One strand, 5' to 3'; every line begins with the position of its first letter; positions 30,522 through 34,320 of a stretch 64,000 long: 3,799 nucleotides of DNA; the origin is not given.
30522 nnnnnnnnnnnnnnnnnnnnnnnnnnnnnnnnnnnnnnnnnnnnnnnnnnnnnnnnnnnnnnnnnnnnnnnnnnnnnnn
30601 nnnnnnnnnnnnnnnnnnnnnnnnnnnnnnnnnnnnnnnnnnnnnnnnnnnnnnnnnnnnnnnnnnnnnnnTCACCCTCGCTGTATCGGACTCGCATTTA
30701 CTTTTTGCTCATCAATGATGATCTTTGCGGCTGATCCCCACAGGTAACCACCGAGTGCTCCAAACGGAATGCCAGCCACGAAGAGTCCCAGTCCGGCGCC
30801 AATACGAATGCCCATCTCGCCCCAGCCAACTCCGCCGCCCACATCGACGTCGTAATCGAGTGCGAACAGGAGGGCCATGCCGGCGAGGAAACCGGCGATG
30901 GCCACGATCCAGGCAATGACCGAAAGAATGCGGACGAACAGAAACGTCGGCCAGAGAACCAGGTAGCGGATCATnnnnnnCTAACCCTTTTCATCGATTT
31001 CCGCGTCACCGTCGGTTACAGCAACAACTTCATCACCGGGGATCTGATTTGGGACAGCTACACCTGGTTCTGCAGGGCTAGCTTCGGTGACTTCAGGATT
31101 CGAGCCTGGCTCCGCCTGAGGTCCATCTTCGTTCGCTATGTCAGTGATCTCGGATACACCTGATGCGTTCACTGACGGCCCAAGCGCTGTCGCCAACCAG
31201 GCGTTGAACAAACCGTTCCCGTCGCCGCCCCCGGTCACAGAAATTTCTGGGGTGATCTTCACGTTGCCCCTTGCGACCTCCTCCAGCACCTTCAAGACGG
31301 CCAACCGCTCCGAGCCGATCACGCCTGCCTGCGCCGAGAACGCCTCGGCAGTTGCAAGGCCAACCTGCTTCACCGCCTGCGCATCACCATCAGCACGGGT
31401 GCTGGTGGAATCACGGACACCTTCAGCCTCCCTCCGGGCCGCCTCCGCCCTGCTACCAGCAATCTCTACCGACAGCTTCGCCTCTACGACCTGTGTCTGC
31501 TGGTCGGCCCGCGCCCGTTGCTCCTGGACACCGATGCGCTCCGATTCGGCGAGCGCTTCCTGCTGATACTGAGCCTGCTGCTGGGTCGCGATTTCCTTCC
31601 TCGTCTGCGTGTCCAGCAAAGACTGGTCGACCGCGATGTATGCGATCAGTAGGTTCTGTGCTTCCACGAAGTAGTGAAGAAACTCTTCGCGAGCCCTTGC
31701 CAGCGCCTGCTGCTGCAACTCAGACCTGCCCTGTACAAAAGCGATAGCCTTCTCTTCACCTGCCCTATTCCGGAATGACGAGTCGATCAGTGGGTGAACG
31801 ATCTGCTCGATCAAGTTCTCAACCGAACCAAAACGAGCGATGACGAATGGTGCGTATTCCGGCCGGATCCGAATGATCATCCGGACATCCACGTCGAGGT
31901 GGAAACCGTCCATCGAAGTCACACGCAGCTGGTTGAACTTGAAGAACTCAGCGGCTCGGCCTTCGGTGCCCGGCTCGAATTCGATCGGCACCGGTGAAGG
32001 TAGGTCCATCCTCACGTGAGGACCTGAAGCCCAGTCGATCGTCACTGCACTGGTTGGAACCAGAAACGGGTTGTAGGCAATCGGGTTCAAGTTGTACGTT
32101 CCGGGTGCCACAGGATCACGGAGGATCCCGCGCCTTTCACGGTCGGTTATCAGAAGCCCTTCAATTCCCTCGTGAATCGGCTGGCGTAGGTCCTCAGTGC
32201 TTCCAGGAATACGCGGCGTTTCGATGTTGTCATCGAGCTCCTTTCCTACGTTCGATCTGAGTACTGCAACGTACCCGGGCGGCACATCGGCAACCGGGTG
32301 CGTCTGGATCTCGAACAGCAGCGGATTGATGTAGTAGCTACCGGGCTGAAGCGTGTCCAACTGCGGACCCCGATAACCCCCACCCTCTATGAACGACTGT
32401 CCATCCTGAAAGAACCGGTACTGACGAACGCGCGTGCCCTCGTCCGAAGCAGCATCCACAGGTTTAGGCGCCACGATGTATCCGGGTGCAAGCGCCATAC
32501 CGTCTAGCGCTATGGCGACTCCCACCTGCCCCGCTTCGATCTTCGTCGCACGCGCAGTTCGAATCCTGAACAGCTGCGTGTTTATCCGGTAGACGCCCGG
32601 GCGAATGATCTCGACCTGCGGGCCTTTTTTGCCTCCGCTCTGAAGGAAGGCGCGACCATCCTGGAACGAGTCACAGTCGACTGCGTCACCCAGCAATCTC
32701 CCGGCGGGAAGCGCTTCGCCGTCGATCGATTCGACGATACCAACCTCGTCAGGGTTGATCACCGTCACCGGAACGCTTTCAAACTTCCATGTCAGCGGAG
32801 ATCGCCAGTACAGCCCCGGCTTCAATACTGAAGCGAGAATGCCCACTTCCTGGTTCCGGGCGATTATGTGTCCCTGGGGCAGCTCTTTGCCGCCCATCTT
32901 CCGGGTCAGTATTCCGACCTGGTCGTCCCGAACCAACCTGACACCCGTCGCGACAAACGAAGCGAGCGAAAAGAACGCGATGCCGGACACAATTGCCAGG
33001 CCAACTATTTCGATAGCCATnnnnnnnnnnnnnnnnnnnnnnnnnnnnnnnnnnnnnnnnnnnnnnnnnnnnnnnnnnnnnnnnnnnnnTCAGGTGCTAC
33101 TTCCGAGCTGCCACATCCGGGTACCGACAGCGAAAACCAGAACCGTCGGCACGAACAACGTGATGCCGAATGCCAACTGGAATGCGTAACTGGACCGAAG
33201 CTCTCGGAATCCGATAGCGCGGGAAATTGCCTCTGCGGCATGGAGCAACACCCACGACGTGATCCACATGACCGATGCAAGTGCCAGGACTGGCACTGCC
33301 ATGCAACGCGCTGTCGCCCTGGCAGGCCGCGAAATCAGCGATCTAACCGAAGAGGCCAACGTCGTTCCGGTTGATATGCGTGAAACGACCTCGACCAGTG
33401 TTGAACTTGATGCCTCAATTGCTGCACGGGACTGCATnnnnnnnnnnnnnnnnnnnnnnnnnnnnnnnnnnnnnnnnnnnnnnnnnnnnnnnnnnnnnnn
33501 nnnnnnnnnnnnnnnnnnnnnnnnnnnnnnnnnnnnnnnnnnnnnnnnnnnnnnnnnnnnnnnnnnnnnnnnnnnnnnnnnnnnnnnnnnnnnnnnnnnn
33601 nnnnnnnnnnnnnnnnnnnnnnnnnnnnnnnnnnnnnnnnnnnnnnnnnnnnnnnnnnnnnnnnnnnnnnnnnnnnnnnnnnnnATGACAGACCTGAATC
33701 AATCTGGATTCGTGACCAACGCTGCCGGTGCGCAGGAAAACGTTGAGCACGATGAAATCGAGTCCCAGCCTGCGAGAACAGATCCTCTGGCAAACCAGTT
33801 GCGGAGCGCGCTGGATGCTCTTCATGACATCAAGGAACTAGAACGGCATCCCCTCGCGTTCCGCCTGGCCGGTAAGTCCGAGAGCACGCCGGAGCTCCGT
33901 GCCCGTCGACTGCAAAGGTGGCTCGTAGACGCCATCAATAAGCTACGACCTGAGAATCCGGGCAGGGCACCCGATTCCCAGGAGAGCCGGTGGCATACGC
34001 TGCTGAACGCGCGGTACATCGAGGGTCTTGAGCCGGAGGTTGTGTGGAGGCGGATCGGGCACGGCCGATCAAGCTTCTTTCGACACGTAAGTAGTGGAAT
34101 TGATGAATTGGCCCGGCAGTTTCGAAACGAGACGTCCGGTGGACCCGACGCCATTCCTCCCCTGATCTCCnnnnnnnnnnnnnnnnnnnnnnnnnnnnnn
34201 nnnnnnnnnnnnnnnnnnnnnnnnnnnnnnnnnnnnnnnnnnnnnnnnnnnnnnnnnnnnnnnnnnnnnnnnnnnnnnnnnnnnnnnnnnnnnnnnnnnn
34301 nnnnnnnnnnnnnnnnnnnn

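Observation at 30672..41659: tRNA-proximal island with KAP NTPase, HTH-STAND-TPR NTPase and SPFH/flotillin operon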

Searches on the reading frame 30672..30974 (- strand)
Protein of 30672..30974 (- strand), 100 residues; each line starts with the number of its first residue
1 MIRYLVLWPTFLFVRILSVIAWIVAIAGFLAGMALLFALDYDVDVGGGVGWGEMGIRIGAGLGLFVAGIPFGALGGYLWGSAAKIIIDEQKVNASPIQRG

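Call 5: search_protein_families(library=pfam, proteins=[window:30672-30974:-], max_evalue=0.01)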
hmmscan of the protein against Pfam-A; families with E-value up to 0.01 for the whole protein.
window:30672-30974:- (100 aa): 0 families

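Call 6: search_protein_families(library=padloc, proteins=[window:30672-30974:-], max_evalue=0.01)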
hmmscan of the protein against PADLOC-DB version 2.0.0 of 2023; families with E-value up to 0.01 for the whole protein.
window:30672-30974:- (100 aa): 0 families

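Call 7: search_protein_families(library=ncbifam, proteins=[window:30672-30974:-], max_evalue=0.01)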
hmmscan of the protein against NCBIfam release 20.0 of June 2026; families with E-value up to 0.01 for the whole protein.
window:30672-30974:- (100 aa): 0 families

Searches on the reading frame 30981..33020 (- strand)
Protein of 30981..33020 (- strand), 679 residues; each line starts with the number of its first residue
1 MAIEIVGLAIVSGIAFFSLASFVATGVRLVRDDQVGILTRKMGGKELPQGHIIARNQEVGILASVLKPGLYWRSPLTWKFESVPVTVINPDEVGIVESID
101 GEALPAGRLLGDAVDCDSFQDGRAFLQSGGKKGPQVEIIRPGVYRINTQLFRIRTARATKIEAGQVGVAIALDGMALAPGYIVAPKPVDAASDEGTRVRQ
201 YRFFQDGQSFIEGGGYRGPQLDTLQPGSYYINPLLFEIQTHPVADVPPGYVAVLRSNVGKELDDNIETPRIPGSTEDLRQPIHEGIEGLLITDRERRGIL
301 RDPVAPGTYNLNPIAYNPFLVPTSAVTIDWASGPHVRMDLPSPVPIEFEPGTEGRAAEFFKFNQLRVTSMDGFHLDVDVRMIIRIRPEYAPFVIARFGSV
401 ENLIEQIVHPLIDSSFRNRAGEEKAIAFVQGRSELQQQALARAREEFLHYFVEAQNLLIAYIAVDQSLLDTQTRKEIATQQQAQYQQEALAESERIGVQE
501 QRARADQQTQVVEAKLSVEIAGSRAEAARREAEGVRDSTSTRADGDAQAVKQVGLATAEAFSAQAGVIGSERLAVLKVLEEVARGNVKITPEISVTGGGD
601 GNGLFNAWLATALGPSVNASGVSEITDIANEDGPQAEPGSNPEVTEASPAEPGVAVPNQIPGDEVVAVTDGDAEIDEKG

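Call 5: search_protein_families(library=pfam, proteins=[window:30981-33020:-], max_evalue=0.01)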
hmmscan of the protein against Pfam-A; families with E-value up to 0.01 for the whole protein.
window:30981-33020:- (679 aa): 1 family
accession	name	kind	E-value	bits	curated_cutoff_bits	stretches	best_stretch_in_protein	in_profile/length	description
PF01145.31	Band_7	-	9.6e-18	65.3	23.6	1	297-491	14-174/176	SPFH domain / Band 7 family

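Call 6: search_protein_families(library=padloc, proteins=[window:30981-33020:-], max_evalue=0.01)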
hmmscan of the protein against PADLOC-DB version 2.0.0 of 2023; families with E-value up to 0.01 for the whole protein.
window:30981-33020:- (679 aa): 0 families

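Call 7: search_protein_families(library=ncbifam, proteins=[window:30981-33020:-], max_evalue=0.01)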
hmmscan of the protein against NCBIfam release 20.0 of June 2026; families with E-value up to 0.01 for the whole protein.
window:30981-33020:- (679 aa): 0 families

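Call 13: find_homologous_proteins(query=window:30981-33020:-)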
Query window:30981-33020:- (679 aa): 1438 proteins with E <= 0.001 among 8000 candidates; the best 120 are listed.
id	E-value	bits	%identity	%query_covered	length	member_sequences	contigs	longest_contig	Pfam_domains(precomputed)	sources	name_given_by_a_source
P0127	0.0e+0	1492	100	100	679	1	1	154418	PF01145.32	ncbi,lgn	-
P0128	0.0e+0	1091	79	91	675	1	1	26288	PF01145.32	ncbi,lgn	-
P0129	0.0e+0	1091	75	95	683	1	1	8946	PF01145.32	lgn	-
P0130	0.0e+0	1064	74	94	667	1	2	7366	PF01145.32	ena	-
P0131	2.6e-286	969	73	87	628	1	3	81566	PF01145.32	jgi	jgi:regulator of protease activity HflC (stomatin/prohibitin superfamily)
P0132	2.4e-279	946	69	93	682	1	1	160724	PF01145.32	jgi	jgi:uncharacterized membrane protein YqiK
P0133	2.7e-264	897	64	93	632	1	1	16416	PF01145.32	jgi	jgi:regulator of protease activity HflC (stomatin/prohibitin superfamily)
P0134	5.1e-254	863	74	76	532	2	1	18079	PF01145.32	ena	-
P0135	1.4e-243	828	59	94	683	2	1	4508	PF01145.32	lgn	-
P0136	1.8e-243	828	65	87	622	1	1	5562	PF01145.32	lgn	-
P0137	1.3e-242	825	64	87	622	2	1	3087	PF01145.32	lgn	-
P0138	7.8e-241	819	59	91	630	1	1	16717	PF01145.32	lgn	-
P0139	7.9e-239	813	74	74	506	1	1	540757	PF01145.32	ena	-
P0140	9.3e-237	806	62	90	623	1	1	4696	PF01145.32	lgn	-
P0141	6.8e-235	800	57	95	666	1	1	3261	PF01145.32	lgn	-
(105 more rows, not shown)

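Call 15: find_encoding_contigs(protein=P0128, flank=10000, max_places=3)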
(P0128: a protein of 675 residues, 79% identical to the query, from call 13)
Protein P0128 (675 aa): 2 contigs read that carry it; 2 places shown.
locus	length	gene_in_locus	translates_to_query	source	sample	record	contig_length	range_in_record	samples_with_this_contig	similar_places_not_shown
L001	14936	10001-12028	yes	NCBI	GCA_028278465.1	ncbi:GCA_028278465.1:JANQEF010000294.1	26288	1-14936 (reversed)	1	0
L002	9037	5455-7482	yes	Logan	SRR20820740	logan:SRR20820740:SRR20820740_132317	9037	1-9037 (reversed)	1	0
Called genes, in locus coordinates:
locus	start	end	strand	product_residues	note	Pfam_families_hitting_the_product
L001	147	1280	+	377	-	PF02746:MR_MLE_N, PF13378:MR_MLE_C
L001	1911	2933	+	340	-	-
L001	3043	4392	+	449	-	-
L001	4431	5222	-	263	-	PF00106:adh_short, PF08659:KR, PF23441:SDR (weak), PF13561:adh_short_C2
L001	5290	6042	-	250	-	PF03328:HpcH_HpaI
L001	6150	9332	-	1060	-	PF13191:AAA_16, PF13424:TPR_12, PF17874:TPR_MalT (weak)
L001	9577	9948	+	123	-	-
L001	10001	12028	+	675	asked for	PF01145:Band_7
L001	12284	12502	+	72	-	-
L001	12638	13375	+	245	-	PF04012:PspA_IM30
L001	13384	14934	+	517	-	?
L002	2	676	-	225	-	?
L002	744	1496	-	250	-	PF03328:HpcH_HpaI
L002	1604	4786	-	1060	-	PF13191:AAA_16, PF13424:TPR_12, PF17874:TPR_MalT (weak)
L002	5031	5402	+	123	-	-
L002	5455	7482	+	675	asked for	PF01145:Band_7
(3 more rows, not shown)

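Call 16: find_encoding_contigs(protein=P0129, flank=10000, max_places=3)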
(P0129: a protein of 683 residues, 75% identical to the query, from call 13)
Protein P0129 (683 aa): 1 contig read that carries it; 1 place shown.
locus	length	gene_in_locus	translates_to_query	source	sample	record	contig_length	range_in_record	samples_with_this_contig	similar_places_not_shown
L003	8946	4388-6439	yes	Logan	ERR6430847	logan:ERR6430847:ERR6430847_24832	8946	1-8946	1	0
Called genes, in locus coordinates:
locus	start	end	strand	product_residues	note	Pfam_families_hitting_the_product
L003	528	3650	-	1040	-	PF13191:AAA_16, PF14938:SNAP (faint), PF00515:TPR_1 (faint), PF07719:TPR_2 (faint), PF17874:TPR_MalT (weak), PF13424:TPR_12 (weak)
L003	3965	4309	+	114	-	-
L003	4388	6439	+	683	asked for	PF01145:Band_7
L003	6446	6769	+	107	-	-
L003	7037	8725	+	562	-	PF27448:Rph_4th, PF00391:PEP-utilizers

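Call 59: search_protein_families(library=phrogs, proteins=[window:30981-33020:-], max_evalue=0.01)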
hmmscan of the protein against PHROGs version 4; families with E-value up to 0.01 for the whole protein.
window:30981-33020:- (679 aa): 1 family
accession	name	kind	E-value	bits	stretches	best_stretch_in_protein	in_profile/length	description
phrog_200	-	other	9.1e-19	68.8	1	296-555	119-318/379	lipoprotein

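Call 81: search_solved_structures(query=window:30981-33020:-, max_evalue=0.01)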
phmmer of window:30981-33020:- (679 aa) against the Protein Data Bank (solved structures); distinct sequences matched with E-value up to 0.01: 0.

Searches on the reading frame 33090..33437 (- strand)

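Call 5: search_protein_families(library=pfam, proteins=[window:33090-33437:-], max_evalue=0.01)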
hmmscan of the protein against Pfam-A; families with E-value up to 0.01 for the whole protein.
window:33090-33437:- (115 aa): 1 family
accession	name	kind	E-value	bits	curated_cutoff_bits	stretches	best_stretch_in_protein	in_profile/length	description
PF13571.11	DUF4133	-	0.0069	17.2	25.2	0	70-109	4-44/91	Domain of unknown function (DUF4133)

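Call 6: search_protein_families(library=padloc, proteins=[window:33090-33437:-], max_evalue=0.01)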
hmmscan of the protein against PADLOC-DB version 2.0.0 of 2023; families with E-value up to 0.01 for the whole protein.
window:33090-33437:- (115 aa): 0 families

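Call 7: search_protein_families(library=ncbifam, proteins=[window:33090-33437:-], max_evalue=0.01)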
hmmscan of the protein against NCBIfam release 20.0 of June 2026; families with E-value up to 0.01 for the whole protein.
window:33090-33437:- (115 aa): 1 family
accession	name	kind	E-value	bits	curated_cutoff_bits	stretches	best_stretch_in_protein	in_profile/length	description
NF009787.0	PRK13280.2-1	equivalog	0.0044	16.4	383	1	21-67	199-253/290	N-glycosylase/DNA lyase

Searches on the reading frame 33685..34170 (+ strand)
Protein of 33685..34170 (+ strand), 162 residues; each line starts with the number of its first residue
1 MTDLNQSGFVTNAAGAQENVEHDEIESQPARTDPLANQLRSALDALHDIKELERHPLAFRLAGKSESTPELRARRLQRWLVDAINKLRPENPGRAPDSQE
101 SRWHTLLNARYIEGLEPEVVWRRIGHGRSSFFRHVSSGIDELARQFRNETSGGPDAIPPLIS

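Call 24: search_protein_families(library=pfam, alignment_id=A2, max_evalue=1)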
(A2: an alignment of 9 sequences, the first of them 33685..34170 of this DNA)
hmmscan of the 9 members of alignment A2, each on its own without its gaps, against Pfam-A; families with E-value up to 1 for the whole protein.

A. member 1, window:33685-34170:+ (162 aa): 0 families

B. families by the number of members that match (of 9 scanned): 9 families
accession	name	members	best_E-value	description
PF07374.17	DUF1492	7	0.00019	Protein of unknown function (DUF1492)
PF08281.18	Sigma70_r4_2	3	0.0017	Sigma-70, region 4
PF13384.12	HTH_23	2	0.00057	Homeodomain-like domain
PF13518.12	HTH_28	2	0.091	Helix-turn-helix domain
PF25572.1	TPR_ZSWIM8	1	0.00048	ZSWIM8, TPR repeats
PF13560.12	HTH_31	1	0.0066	Helix-turn-helix domain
PF02796.21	HTH_7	1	0.012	Helix-turn-helix domain of resolvase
PF14178.11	YppF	1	0.12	YppF-like protein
PF01895.24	PhoU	1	0.34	PhoU domain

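Call 26: search_solved_structures(query=A2, max_evalue=10)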
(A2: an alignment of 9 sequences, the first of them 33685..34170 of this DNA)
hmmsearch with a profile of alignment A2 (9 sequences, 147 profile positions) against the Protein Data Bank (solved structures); distinct sequences matched with E-value up to 10: 2.
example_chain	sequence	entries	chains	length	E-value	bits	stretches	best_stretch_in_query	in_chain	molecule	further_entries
3o60_A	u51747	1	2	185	0.0088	19.1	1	77-128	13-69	Lin0861 protein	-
5nla_A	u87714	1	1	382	0.89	12.6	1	59-118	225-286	Putative transcriptional regulator TRANSCRIPTION REGULATOR protein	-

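Call 34: predict_structure(alignment_id=A2)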
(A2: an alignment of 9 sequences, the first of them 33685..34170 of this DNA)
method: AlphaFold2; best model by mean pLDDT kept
length: 162 residues; sequences in the alignment: 9
mean_pLDDT: 79.2   pTM: 0.68
mean pLDDT of the five models: 79.2, 78.9, 78.0, 77.2, 76.1
residues with pLDDT >= 90: 86; 70-90: 25; 50-70: 26; < 50: 25
segments of 3 or more residues with pLDDT < 50: 16-19, 21-24, 26-29, 154-162
pLDDT, mean of each block of 10 residues (from residue 1): 55 51 46 86 96 93 81 95 90 68 94 95 90 94 91 50 38
secondary structure, 60 per line:
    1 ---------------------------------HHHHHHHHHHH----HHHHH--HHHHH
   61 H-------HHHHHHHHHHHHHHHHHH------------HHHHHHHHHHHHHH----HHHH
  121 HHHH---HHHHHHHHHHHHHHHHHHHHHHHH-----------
elements in order: H34-44 H49-53 H56-61 H69-86 H99-112 H117-124 H128-151

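Call 37: fold_search(model_id=the predicted structure, library=pdb)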
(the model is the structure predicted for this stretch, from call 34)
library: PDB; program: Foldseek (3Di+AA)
matches with E <= 10: 237; with E <= 0.001: 0
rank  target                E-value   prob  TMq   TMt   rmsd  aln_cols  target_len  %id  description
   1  4qic_C                3.0e-01  0.66  0.28  0.19  14.4       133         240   14  Co-Crystal Structure of Anti-anti-sigma factor PhyR complexed with Anti-sigma factor NepR from Bartonella quintana (released 2015-07-29)
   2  8jzt_E                5.3e-01  0.99  0.31  0.67   2.4        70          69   17  The sigF and anti-sigma factor complex (released 2024-10-16)
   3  3hug_A                5.3e-01  0.96  0.35  0.61   5.1        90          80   16  Crystal structure of Mycobacterium tuberculosis anti-sigma factor RslA in complex with -35 promoter binding domain of  (released 2010-03-02)
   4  3hug_C                7.5e-01  0.94  0.34  0.62   3.7        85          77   16  Crystal structure of Mycobacterium tuberculosis anti-sigma factor RslA in complex with -35 promoter binding domain of  (released 2010-03-02)
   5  6dxo_A                7.5e-01  0.57  0.32  0.37  11.7       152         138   14  1.8 A structure of RsbN-BldN complex. (released 2018-07-11)
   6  9m9e_F                7.9e-01  0.30  0.25  0.23  23.1       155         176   16  Structural Basis of Pausing During Transcription Initiation in Mycobacterium tuberculosis (released 2026-01-14)
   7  3t0y_C                8.3e-01  0.30  0.24  0.30  13.0       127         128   14  Structure of the PhyR anti-anti-sigma domain bound to the anti-sigma factor, NepR (released 2012-05-02)
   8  3hug_K                8.7e-01  0.97  0.32  0.66   2.8        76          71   13  Crystal structure of Mycobacterium tuberculosis anti-sigma factor RslA in complex with -35 promoter binding domain of  (released 2010-03-02)
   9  9a4r_A                9.6e-01  0.25  0.27  0.20  26.9       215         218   11  Integrative model of RPSH-RPOB by crosslinking MS and deep learning (released 2024-09-18)
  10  3hug_E                1.1e+00  0.93  0.33  0.65   2.9        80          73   12  Crystal structure of Mycobacterium tuberculosis anti-sigma factor RslA in complex with -35 promoter binding domain of  (released 2010-03-02)
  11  9wsf_A                1.1e+00  0.75  0.42  0.32   9.8       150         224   17  Crystal structure of Sigma28/FlgM complex from Pseudomonas aeruginosa at 1.95 Angstrom resolution (released 2026-02-25)
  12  7lq4_A                1.1e+00  0.35  0.31  0.27  19.2       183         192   14  Rr (RsiG)2-(c-di-GMP)2-WhiG complex (released 2021-07-14)
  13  3hug_G                1.2e+00  0.91  0.35  0.66   3.1        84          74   12  Crystal structure of Mycobacterium tuberculosis anti-sigma factor RslA in complex with -35 promoter binding domain of  (released 2010-03-02)
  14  8jzt_A                1.2e+00  0.99  0.27  0.73   0.8        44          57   20  The sigF and anti-sigma factor complex (released 2024-10-16)
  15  2h27_D                1.4e+00  0.80  0.30  0.61   3.4        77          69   13  Crystal Structure of Escherichia coli SigmaE Region 4 Bound to its-35 Element DNA (released 2006-08-22)
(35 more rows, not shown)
